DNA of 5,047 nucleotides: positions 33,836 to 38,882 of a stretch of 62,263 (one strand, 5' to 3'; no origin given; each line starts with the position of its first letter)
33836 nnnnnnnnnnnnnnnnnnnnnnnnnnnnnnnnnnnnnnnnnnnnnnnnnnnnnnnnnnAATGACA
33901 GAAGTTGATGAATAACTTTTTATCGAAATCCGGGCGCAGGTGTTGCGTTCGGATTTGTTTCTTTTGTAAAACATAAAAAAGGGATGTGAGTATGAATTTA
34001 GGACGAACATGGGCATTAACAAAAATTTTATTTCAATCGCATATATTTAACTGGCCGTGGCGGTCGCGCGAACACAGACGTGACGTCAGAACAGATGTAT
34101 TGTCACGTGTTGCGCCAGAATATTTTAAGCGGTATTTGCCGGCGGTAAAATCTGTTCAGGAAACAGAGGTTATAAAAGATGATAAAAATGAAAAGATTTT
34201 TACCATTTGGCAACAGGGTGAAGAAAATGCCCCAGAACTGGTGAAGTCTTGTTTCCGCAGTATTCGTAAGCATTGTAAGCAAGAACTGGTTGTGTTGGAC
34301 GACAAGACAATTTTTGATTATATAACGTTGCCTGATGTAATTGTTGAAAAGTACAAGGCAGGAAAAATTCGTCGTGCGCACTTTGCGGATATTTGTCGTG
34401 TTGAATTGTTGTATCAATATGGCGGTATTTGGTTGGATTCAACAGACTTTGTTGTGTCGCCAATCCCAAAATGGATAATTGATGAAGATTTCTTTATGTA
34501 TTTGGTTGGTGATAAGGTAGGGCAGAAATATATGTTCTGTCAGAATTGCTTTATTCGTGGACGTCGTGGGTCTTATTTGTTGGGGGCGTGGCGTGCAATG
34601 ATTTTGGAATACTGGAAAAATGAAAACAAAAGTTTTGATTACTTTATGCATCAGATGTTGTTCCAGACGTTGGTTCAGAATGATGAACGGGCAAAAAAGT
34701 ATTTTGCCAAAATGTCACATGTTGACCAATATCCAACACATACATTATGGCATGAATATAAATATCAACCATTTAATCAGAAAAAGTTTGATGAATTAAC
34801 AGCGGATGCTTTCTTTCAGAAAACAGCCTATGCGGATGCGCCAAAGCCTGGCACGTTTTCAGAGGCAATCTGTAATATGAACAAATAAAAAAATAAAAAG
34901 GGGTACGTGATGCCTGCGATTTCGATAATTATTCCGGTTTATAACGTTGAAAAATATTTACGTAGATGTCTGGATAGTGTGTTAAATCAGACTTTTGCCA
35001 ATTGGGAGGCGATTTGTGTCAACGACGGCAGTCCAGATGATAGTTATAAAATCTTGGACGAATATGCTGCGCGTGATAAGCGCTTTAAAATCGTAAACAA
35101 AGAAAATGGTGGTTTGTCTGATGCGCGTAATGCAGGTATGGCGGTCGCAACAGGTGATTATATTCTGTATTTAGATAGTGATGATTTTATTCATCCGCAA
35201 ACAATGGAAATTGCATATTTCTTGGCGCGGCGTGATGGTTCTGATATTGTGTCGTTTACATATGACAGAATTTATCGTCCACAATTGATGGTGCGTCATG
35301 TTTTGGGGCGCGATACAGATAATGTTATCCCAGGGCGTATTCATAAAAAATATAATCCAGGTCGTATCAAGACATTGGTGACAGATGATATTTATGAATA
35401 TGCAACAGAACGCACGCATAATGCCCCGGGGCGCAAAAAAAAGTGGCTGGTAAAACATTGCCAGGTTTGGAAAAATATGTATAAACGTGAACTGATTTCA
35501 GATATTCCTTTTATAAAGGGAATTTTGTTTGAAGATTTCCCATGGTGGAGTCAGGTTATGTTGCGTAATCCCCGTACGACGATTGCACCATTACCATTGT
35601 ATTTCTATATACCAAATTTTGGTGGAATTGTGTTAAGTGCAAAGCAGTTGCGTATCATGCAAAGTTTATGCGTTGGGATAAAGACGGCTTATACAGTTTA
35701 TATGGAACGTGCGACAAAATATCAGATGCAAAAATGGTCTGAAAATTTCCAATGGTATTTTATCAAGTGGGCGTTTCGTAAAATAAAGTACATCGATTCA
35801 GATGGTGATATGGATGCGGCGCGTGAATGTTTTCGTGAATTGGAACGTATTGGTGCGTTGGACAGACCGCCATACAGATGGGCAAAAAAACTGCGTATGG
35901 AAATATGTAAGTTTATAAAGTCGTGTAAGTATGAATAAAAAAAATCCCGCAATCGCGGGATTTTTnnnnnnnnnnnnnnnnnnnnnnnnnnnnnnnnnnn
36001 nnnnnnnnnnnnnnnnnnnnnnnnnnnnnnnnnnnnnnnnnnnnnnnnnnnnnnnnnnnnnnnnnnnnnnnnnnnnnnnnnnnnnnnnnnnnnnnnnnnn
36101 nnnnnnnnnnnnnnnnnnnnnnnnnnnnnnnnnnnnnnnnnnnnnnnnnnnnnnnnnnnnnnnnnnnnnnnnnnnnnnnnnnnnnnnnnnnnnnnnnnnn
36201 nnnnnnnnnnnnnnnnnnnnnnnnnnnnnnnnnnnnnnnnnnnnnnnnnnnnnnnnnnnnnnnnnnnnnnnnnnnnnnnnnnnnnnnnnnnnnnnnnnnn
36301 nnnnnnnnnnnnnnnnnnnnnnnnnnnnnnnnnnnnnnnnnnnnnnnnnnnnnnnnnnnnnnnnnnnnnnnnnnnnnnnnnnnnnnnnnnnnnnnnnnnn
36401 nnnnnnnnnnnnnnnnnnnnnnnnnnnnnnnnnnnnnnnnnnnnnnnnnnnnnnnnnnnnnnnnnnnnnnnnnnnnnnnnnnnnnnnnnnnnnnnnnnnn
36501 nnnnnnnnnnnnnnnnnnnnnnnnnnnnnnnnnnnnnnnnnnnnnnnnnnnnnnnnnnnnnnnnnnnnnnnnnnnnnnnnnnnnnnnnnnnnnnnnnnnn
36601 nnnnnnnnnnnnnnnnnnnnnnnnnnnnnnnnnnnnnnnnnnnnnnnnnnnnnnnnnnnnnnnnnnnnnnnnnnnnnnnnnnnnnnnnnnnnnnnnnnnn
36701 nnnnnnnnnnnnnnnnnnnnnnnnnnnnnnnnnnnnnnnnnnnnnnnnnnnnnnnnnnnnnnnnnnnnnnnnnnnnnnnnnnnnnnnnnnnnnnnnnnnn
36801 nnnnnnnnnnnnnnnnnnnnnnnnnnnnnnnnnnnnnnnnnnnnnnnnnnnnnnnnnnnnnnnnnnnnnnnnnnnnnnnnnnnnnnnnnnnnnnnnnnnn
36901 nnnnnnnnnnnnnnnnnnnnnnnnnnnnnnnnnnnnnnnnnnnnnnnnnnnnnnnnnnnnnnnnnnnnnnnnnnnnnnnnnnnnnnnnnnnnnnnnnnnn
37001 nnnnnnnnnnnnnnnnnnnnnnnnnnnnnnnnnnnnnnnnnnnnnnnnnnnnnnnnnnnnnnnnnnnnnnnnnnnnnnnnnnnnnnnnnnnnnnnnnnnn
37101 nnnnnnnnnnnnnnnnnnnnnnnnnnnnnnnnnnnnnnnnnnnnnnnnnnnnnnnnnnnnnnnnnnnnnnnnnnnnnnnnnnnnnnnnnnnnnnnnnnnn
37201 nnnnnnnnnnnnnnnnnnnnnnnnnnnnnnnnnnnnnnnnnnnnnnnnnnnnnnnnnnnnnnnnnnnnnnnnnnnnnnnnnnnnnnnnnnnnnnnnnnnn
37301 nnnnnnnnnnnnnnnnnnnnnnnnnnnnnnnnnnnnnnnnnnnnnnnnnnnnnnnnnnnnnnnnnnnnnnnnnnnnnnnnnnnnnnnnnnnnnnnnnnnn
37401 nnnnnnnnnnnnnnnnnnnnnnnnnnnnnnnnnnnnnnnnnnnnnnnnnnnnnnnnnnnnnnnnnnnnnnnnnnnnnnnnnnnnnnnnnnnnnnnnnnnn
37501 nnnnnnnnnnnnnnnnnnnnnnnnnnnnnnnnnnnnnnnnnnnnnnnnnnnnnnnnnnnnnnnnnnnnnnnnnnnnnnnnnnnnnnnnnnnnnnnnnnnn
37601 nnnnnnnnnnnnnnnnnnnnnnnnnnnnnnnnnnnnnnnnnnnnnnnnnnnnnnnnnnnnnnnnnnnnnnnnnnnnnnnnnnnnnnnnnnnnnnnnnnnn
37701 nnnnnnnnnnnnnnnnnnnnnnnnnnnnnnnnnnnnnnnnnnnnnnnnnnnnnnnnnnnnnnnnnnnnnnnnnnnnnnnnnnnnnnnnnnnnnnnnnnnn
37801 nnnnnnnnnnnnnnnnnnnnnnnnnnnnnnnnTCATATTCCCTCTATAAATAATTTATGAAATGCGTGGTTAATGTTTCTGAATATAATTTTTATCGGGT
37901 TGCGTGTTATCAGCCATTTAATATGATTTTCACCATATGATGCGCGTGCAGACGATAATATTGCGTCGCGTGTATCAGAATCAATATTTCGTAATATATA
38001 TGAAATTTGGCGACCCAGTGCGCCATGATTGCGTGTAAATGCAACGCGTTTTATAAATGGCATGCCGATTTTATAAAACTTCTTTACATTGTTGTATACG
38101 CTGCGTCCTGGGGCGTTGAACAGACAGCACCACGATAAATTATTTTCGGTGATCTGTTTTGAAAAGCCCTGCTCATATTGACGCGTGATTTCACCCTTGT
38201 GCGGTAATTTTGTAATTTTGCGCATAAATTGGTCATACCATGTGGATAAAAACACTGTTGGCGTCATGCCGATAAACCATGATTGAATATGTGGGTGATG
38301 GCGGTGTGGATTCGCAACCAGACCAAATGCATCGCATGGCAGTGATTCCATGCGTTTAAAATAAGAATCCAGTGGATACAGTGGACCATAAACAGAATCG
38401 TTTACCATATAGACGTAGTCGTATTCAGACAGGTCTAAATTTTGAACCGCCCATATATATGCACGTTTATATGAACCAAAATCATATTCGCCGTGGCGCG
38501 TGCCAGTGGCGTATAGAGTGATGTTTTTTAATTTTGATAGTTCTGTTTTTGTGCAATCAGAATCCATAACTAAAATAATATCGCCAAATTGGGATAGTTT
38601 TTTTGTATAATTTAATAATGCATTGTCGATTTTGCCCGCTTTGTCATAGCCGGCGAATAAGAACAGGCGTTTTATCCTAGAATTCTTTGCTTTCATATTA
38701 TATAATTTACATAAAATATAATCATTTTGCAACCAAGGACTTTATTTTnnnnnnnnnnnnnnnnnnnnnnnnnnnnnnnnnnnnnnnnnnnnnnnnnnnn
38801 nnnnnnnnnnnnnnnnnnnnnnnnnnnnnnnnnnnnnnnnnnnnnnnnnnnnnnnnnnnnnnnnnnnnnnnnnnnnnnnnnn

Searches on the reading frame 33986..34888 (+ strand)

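Call 101: search_protein_families(library=pfam, proteins=[window:33986-34888:+], max_evalue=0.00001)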
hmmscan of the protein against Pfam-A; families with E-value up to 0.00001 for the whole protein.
window:33986-34888:+ (300 aa): 2 families
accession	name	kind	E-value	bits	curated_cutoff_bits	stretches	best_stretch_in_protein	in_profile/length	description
PF05704.18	Caps_synth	-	2.6e-64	217.7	24.5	1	52-283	31-263/278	Capsular polysaccharide synthesis protein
PF04488.21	Gly_transf_sug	-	6.1e-08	33.7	23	1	85-169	3-92/93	Glycosyltransferase sugar-binding region containing DXD motif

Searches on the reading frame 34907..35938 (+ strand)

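Call 101: search_protein_families(library=pfam, proteins=[window:34907-35938:+], max_evalue=0.00001)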
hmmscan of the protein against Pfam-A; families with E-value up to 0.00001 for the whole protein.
window:34907-35938:+ (343 aa): 3 families
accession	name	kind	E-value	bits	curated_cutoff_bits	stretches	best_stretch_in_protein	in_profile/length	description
PF00535.33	Glycos_transf_2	-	5.1e-39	134.3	23.3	1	6-127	1-123/168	Glycosyl transferase family 2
PF10111.15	Glyco_tranf_2_2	-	1.4e-10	41.5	27.3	1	6-101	1-100/276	Glycosyltransferase like family 2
PF13641.12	Glyco_tranf_2_3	-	2.6e-09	37.9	27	1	3-115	1-119/230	Glycosyltransferase like family 2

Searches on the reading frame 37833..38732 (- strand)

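Call 101: search_protein_families(library=pfam, proteins=[window:37833-38732:-], max_evalue=0.00001)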
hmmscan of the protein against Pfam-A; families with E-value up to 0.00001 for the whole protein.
window:37833-38732:- (299 aa): 1 family
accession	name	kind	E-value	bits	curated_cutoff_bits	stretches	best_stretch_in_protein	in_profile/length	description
PF05045.17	RgpF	-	1.8e-19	70.2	25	1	52-236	1-201/503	Rhamnan synthesis protein F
